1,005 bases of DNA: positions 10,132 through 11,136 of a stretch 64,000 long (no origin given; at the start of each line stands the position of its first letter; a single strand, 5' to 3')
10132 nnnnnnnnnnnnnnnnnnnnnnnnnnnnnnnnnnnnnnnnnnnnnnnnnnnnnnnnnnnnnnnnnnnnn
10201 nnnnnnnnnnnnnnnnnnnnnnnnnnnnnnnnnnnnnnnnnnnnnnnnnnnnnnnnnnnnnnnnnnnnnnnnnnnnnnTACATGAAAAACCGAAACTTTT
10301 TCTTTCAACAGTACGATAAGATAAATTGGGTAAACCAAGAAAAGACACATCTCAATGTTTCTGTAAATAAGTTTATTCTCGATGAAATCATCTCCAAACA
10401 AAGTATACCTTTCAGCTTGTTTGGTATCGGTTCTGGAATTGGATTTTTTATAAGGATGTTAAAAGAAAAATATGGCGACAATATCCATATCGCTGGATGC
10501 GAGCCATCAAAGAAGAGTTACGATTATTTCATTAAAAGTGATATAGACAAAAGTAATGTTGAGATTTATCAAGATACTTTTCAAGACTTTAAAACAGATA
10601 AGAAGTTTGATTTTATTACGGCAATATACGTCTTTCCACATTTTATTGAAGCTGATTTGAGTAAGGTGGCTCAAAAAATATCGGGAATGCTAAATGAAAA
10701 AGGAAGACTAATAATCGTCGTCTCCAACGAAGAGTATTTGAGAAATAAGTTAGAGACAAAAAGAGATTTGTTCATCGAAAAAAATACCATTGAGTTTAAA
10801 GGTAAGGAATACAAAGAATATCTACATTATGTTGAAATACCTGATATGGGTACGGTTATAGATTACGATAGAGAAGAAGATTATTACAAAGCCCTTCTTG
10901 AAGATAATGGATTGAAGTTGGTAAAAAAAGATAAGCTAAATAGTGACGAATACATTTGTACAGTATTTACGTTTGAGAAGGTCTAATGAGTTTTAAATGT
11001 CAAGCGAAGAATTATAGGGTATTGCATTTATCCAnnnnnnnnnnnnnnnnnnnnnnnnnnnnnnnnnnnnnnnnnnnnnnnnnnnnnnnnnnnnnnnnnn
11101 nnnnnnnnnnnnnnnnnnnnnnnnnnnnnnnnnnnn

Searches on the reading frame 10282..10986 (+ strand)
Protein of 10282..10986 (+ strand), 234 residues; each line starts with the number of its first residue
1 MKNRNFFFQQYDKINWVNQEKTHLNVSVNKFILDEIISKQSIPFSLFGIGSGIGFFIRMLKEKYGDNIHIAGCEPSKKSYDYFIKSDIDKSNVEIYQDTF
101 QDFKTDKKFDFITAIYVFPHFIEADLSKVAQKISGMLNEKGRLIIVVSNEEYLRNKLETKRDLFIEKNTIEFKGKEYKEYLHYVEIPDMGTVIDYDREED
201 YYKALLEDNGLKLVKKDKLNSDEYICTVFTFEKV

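Call 3: search_protein_families(library=pfam, proteins=[window:10282-10986:+], max_evalue=0.01)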
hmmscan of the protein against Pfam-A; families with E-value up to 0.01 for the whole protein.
window:10282-10986:+ (234 aa): 8 families
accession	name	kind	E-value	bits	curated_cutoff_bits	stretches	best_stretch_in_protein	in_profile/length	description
PF13489.12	Methyltransf_23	-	4.6e-09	36.7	27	1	49-215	29-163/164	Methyltransferase domain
PF13649.12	Methyltransf_25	-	1.1e-08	36.1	27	1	49-141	4-97/97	Methyltransferase domain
PF08241.18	Methyltransf_11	-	2.3e-08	35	21.2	1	49-145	3-95/95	Methyltransferase domain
PF08242.18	Methyltransf_12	-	4.3e-08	34.2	30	1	49-143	3-98/98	Methyltransferase domain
PF13847.12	Methyltransf_31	-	5e-06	26.7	27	1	49-181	10-141/145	Methyltransferase domain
PF02353.26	CMAS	-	6.4e-05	22.8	27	1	46-167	66-187/273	Mycolic acid cyclopropane synthetase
PF01739.24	CheR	-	0.0053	16.6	27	1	81-148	109-176/195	CheR methyltransferase, SAM binding domain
PF24737.1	DUF7688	-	0.0074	16.6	27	0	172-191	32-51/71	Domain of unknown function (DUF7688)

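Call 4: search_protein_families(library=ncbifam, proteins=[window:10282-10986:+], max_evalue=0.01)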
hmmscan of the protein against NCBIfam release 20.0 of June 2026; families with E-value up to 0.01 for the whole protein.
window:10282-10986:+ (234 aa): 1 family
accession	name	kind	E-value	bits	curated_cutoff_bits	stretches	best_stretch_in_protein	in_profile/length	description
NF043040.1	corrin_prot_MT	hypoth_equivalog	0.0061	16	180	1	90-146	89-148/216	corrinoid protein-associated methyltransferase CpaM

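Call 8: find_homologous_proteins(query=window:10282-10986:+, max_evalue=0.001)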
Query window:10282-10986:+ (234 aa): 156 proteins with E <= 0.001 among 379 candidates; the best 120 are listed.
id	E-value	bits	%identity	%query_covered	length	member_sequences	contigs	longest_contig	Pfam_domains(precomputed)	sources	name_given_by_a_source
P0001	1.2e-149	514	100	100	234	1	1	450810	PF13847.13,PF13489.13,PF13649.13,PF08241.19,PF08242.19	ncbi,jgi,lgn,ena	ncbi:MAG: class I SAM-dependent methyltransferase [Candidatus Paceibacterota bacterium]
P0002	7.7e-139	479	93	100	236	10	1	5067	PF13847.13,PF13489.13,PF13649.13,PF08241.19,PF08242.19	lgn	-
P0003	1.6e-132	458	87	100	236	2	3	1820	PF13847.13,PF13489.13,PF13649.13,PF08241.19,PF08242.19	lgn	-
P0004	2.3e-130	451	86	100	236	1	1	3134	PF13847.13,PF13489.13,PF13649.13,PF08241.19,PF08242.19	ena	-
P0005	3.1e-125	434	85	100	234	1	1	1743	PF13847.13,PF13489.13,PF13649.13,PF08241.19,PF08242.19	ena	-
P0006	9.0e-125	433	83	100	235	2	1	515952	PF13847.13,PF13489.13,PF02353.27,PF13649.13,PF08241.19,PF08242.19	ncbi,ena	-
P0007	1.5e-123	429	83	100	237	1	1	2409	PF13489.13,PF13649.13,PF08241.19,PF08242.19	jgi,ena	-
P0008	5.3e-122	424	82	100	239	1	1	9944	PF13489.13,PF13649.13,PF08241.19,PF08242.19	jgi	jgi:SAM-dependent methyltransferase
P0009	1.9e-121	422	81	100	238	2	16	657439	PF13489.13,PF13649.13,PF08241.19,PF08242.19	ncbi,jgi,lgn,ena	ncbi:MAG: class I SAM-dependent methyltransferase [Minisyncoccia bacterium]|jgi:cyclopropane fatty-a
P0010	2.2e-121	422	80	100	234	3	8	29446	PF13847.13,PF13489.13,PF13649.13,PF08241.19,PF08242.19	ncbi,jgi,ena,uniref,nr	ncbi:MAG: hypothetical protein A2675_02730 [Candidatus Yonathbacteria bacterium RIFCSPHIGHO2_01_FULL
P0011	3.8e-118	411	78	100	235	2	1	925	PF13489.13,PF02353.27,PF13649.13,PF08241.19,PF08242.19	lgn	-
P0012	1.1e-117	410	81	100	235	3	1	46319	PF13847.13,PF13489.13,PF13649.13,PF08241.19,PF08242.19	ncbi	-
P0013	2.0e-116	405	79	100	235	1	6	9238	PF13489.13,PF13649.13,PF08241.19,PF08242.19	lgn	-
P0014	9.5e-116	403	76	100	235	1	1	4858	PF13489.13,PF13649.13,PF08241.19,PF08242.19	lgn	-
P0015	7.2e-115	400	75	100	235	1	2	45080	PF13489.13,PF13649.13,PF08241.19,PF08242.19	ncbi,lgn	-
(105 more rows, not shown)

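Call 12: find_related_loci(query=A1, collection=genome_contigs, flank=6000)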
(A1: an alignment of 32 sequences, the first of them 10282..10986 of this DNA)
Query A1 (234 aa) in genome_contigs; peptide patterns used: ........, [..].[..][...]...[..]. (x = any residue, [..] = any of these).
119 stretches matched a pattern; 49 encode a relative of the query (tblastn E <= 1e-3); 48 distinct loci.
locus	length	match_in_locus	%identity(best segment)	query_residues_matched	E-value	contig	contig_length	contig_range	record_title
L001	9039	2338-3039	90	1-234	7e-141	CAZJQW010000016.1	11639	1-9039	MAG TPA_asm: uncultured Candidatus Saccharibacteria bacterium isolate SRP263991_co7_1 genome assembly, contig: NODE_1093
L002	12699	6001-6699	84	1-233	6e-132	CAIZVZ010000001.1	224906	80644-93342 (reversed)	uncultured bacterium isolate Loc080925-6m_bin-1435 genome assembly, contig: bin-1435:01/21, whole genome shotgun sequenc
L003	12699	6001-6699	83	1-233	4e-130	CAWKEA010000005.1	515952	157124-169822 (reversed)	MAG: uncultured bacterium isolate MFD01223.bin.1.27 genome assembly, contig: contig_17561, whole genome shotgun sequence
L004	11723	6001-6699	81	1-233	7e-127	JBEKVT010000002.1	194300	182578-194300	MAG: Minisyncoccia bacterium isolate SPRUCE 610 SPRUCE_610_2, whole genome shotgun sequence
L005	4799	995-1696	83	1-234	1e-127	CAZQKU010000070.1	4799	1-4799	MAG TPA_asm: uncultured Candidatus Saccharibacteria bacterium isolate binchicken_co3_590 genome assembly, contig: NODE_5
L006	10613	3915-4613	76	1-233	4e-123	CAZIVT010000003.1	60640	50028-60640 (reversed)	MAG TPA_asm: uncultured Candidatus Saccharibacteria bacterium isolate SRP300315_co1_71 genome assembly, contig: NODE_251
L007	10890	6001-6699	75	1-233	5e-121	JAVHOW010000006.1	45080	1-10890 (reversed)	MAG: Candidatus Paceibacterota bacterium isolate auto_41_21 WB_2019_0_2um_262_length_45080_cov_11, whole genome shotgun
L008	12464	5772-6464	71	1-233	3e-108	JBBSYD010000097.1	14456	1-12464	MAG: Nanoarchaeota archaeon isolate H43-bin227_1 H43_bin227_1_000000000097, whole genome shotgun sequence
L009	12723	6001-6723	56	1-233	1e-77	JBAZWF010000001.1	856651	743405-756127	MAG: Candidatus Pacearchaeota archaeon isolate SO_2017_GW1_270 NODE_32_length_856651_cov_3.449720_OW334_2017, whole geno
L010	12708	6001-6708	55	1-233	5e-77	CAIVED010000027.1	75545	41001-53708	uncultured archaeon isolate AlinenSediments_bin-0934 genome assembly, contig: bin-0934:27/44, whole genome shotgun seque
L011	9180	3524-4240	52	1-233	7e-77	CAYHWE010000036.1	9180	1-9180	MAG TPA_asm: uncultured Gammaproteobacteria bacterium isolate ERP119705_co15_594 genome assembly, contig: NODE_9095_leng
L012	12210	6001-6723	57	1-233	1e-75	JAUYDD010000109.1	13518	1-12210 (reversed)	MAG: Nanoarchaeota archaeon isolate C20_maxbin.123 C20_k141_367560, whole genome shotgun sequence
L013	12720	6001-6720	53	1-233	1e-75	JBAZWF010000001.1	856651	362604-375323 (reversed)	MAG: Candidatus Pacearchaeota archaeon isolate SO_2017_GW1_270 NODE_32_length_856651_cov_3.449720_OW334_2017, whole geno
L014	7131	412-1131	51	1-233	4e-75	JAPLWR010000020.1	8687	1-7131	MAG: Candidatus Magasanikiibacteriota bacterium isolate LacPavin_0419_WC70L_MAG_37_6 LacPavin_0419_WC70L_scaffold_822433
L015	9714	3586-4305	53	1-233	4e-74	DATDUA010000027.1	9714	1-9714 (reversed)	MAG TPA_asm: Candidatus Nanoarchaeia archaeon isolate SMAG_U8045 k141_868937, whole genome shotgun sequence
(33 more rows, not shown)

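Call 17: find_encoding_contigs(protein=P0002, flank=6000, max_places=3)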
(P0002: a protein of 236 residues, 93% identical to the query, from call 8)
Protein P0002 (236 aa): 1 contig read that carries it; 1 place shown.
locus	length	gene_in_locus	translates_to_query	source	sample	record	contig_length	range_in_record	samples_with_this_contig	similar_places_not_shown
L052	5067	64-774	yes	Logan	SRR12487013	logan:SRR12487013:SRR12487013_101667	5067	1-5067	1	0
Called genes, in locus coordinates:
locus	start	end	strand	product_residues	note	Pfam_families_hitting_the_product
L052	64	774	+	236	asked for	PF13489:Methyltransf_23, PF13847:Methyltransf_31 (weak), PF08241:Methyltransf_11, PF08242:Methyltransf_12 (weak), PF13649:Methyltransf_25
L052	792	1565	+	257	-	PF08241:Methyltransf_11 (weak), PF08242:Methyltransf_12, PF13649:Methyltransf_25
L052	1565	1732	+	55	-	-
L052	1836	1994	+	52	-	-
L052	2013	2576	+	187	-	PF04191:PEMT, PF04140:ICMT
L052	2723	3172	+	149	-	-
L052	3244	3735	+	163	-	-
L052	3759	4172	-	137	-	PF08570:DUF1761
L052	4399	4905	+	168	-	PF02643:DUF192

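Call 20: search_solved_structures(query=A1, max_evalue=0.01, show_alignments=2)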
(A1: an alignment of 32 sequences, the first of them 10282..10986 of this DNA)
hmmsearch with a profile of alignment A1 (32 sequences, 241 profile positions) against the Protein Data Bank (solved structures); distinct sequences matched with E-value up to 0.01: 10.
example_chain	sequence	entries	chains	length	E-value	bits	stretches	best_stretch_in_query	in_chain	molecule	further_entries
8rdl_A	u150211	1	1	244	6.9e-07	32.2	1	46-163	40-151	ToxA protein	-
1ve3_A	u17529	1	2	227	8.6e-06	28.6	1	33-165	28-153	hypothetical protein PH0226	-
3dtn_A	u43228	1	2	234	4.1e-05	26.4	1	34-167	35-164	Putative Methyltransferase MM_2633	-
7qos_A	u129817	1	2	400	0.00012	24.9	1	45-152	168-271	Cyclopropane-fatty-acyl-phospholipid synthase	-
3hnr_A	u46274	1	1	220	0.00019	24.2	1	46-166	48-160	probable methyltransferase BT9727_4108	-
5z9o_A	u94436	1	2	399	0.00029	23.6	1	34-150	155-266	Cyclopropane-fatty-acyl-phospholipid synthase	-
9sm1_A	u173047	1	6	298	0.0037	20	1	46-152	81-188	Methyltransferase domain protein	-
24ux_A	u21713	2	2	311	0.0041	19.8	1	46-152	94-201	Methyltransferase domain protein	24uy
9sls_A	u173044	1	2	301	0.0053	19.5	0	46-159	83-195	Methyltransferase type 12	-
9sm0_A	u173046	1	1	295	0.0095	18.7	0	46-152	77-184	Methyltransferase domain-containing protein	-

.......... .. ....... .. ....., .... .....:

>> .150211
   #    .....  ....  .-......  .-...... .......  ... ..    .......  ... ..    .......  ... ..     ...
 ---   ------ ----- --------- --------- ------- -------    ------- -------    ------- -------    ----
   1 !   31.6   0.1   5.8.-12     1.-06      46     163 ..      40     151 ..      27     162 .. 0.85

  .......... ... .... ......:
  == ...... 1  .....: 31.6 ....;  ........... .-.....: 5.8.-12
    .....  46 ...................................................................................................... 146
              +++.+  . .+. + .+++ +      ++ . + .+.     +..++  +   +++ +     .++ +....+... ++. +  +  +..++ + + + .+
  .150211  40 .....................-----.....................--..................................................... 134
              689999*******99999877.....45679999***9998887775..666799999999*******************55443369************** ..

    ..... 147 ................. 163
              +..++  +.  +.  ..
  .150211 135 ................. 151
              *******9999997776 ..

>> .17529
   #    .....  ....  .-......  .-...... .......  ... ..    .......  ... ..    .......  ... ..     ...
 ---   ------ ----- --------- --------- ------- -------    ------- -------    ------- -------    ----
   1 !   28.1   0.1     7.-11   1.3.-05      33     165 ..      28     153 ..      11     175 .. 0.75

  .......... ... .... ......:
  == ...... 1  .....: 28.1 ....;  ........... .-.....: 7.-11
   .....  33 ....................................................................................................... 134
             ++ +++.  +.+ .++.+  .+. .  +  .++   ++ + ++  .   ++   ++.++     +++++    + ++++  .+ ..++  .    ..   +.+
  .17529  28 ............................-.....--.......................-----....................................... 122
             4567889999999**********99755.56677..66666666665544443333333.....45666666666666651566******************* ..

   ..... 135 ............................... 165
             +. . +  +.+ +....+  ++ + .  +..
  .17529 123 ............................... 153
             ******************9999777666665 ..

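Call 35: search_protein_families(library=pfam, alignment_id=A3, max_evalue=0.0001)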
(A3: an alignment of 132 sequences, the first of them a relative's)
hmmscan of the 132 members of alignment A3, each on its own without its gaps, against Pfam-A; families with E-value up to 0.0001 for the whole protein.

A. member 1, L001:1131-1802:+ (224 aa): 1 family
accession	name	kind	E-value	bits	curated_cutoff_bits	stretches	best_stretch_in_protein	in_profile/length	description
PF05168.19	HEPN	-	2.7e-11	44.1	22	1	19-91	3-75/117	HEPN domain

B. families by the number of members that match (of 132 scanned): 153 families (the first 25 are shown)
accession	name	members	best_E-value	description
PF08241.18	Methyltransf_11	4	1.6e-23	Methyltransferase domain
PF13847.12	Methyltransf_31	4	1.5e-20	Methyltransferase domain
PF13649.12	Methyltransf_25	4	2.5e-20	Methyltransferase domain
PF08242.18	Methyltransf_12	4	1.2e-15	Methyltransferase domain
PF13489.12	Methyltransf_23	4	7.6e-15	Methyltransferase domain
PF01209.24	Ubie_methyltran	4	6.4e-13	ubiE/COQ5 methyltransferase family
PF00587.30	tRNA-synt_2b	3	4.9e-47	tRNA synthetase class II core domain (G, H, P, S and T)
PF05175.20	MTS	3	3.1e-06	Methyltransferase small domain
PF00091.31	Tubulin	2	1.5e-49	Tubulin/FtsZ family, GTPase domain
PF01994.21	Trm56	2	1.3e-42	tRNA ribose 2'-O-methyltransferase, aTrm56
PF12327.13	FtsZ_C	2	1.4e-32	FtsZ family, C-terminal domain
PF06821.19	Ser_hydrolase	2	1.9e-25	Serine hydrolase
PF03129.25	HGTP_anticodon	2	1.4e-24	Anticodon binding domain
PF03372.29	Exo_endo_phos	2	1.7e-21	Endonuclease/Exonuclease/phosphatase family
PF00583.31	Acetyltransf_1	2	1.7e-15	Acetyltransferase (GNAT) family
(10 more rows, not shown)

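Call 46: search_protein_families(library=padloc, proteins=[window:10282-10986:+], max_evalue=0.01)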
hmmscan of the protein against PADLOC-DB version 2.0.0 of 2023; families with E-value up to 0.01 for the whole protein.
window:10282-10986:+ (234 aa): 1 family
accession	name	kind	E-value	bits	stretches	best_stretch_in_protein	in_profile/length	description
PDLC04134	mad2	-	2.7e-10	37.7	1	49-158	298-407/492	mads_2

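Call 47: search_protein_families(library=phrogs, proteins=[window:10282-10986:+], max_evalue=0.01)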
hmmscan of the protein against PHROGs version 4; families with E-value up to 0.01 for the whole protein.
window:10282-10986:+ (234 aa): 1 family
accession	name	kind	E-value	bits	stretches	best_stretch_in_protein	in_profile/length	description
phrog_4752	-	other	1.1e-11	45.5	1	49-173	58-194/241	tRNA methyltransferase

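Call 48: predict_structure(alignment_id=A1)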
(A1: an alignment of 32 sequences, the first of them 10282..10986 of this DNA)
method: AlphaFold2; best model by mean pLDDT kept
length: 234 residues; sequences in the alignment: 32
mean_pLDDT: 91.3   pTM: 0.90
mean pLDDT of the five models: 91.3, 90.2, 90.0, 89.5, 88.7
residues with pLDDT >= 90: 163; 70-90: 67; 50-70: 4; < 50: 0
segments of 3 or more residues with pLDDT < 50: none
pLDDT, mean of each block of 10 residues (from residue 1): 79 87 87 96 95 87 96 93 91 94 95 94 94 97 95 83 83 94 87 91 97 95 86 97
secondary structure, 60 per line:
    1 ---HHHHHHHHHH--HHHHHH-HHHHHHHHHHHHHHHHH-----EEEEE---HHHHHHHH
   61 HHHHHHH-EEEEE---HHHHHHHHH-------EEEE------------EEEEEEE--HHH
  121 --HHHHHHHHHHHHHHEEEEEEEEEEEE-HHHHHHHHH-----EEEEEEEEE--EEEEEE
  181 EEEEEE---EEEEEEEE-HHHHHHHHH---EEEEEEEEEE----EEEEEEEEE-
elements in order: H4-13 H16-21 H23-39 E45-49 H53-67 E69-73 H77-85 E93-96 E109-115 H123-136 E137-148 H150-158 E164-172 E175-186 E190-197 H199-207 E211-220 E225-233

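Call 50: fold_search(model_id=the predicted structure, library=pdb)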
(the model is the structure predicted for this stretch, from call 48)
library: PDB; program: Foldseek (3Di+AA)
matches with E <= 10: 1881; with E <= 0.001: 1050
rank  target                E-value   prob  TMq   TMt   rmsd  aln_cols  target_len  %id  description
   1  3d2l_A                3.8e-13  1.00  0.62  0.61  10.2       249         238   13  Crystal structure of SAM-dependent methyltransferase (ZP_00538691.1) from EXIGUOBACTERIUM SP. 255-15 at 1.90 A resolut (released 2008-05-20)
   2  3d2l_C                2.4e-12  1.00  0.59  0.57  10.5       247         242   14  Crystal structure of SAM-dependent methyltransferase (ZP_00538691.1) from EXIGUOBACTERIUM SP. 255-15 at 1.90 A resolut (released 2008-05-20)
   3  1ri1                  2.3e-11  1.00  0.64  0.60   7.5       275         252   14  Structure and mechanism of mRNA cap (guanine N-7) methyltransferase (released 2004-02-03)
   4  1y8c                  2.6e-11  1.00  0.58  0.56   7.5       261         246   14  Crystal structure of a S-adenosylmethionine-dependent methyltransferase from Clostridium acetobutylicum ATCC 824 (released 2004-12-28)
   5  4oqd_B                2.6e-11  1.00  0.50  0.49   8.4       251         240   12  Crystal structure of the tylM1 N,N-dimethyltransferase in complex with SAH and TDP-Qui3NMe2 (released 2014-02-26)
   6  9icz_A                3.4e-11  1.00  0.58  0.52  10.6       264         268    9  C-Methyltransferase SeMT from Saccharopolyspora erythraea (released 2025-12-10)
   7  2hv9                  5.2e-11  1.00  0.65  0.62   5.2       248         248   17  Encephalitozoon cuniculi mRNA Cap (Guanine-N7) Methyltransferase in complex with sinefungin (released 2006-09-19)
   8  8rdl                  7.5e-11  1.00  0.64  0.71   4.5       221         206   18  Xenorhabdin methyltransferase XrdM with SAH (released 2024-10-16)
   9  4oqd_A                7.9e-11  1.00  0.51  0.50   8.4       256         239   13  Crystal structure of the tylM1 N,N-dimethyltransferase in complex with SAH and TDP-Qui3NMe2 (released 2014-02-26)
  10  7wzg_C                9.0e-11  1.00  0.62  0.61  10.6       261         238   13  Cypemycin N-terminal methyltransferase CypM (released 2023-02-22)
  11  9mg6_A                9.5e-11  1.00  0.63  0.51   8.9       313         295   15  Structure of Saccharomyces cerevisiae mRNA cap (guanine-N7) methyltransferase variant, Abd1-K163R-K311R-F387Y-Y416F, i (released 2025-07-09)
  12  8k5l_A                1.1e-10  1.00  0.59  0.68   5.8       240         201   18  Structure of tRNA (cmo5U34)-methyltransferase from Fusobacterium nucleatum (released 2023-08-23)
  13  9ri2_A                1.3e-10  1.00  0.57  0.58   5.6       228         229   14  Crystal structure of bacillithiol methyltransferase NmbA from Chlorobaculum tepidum (released 2025-12-10)
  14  7wzf                  1.3e-10  1.00  0.61  0.59  10.3       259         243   12  Structural and mechanism analysis of YunM (released 2023-02-22)
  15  8k5l_E                1.6e-10  1.00  0.57  0.67   5.7       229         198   17  Structure of tRNA (cmo5U34)-methyltransferase from Fusobacterium nucleatum (released 2023-08-23)
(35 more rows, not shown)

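Call 52: find_related_loci(query=A1, collection=viral_contigs, flank=5000)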
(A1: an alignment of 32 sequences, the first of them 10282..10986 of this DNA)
Query A1 (234 aa) in viral_contigs; peptide patterns used: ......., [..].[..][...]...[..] (x = any residue, [..] = any of these).
77 stretches matched a pattern, but none encodes a relative of the query by tblastn (E <= 1e-3).
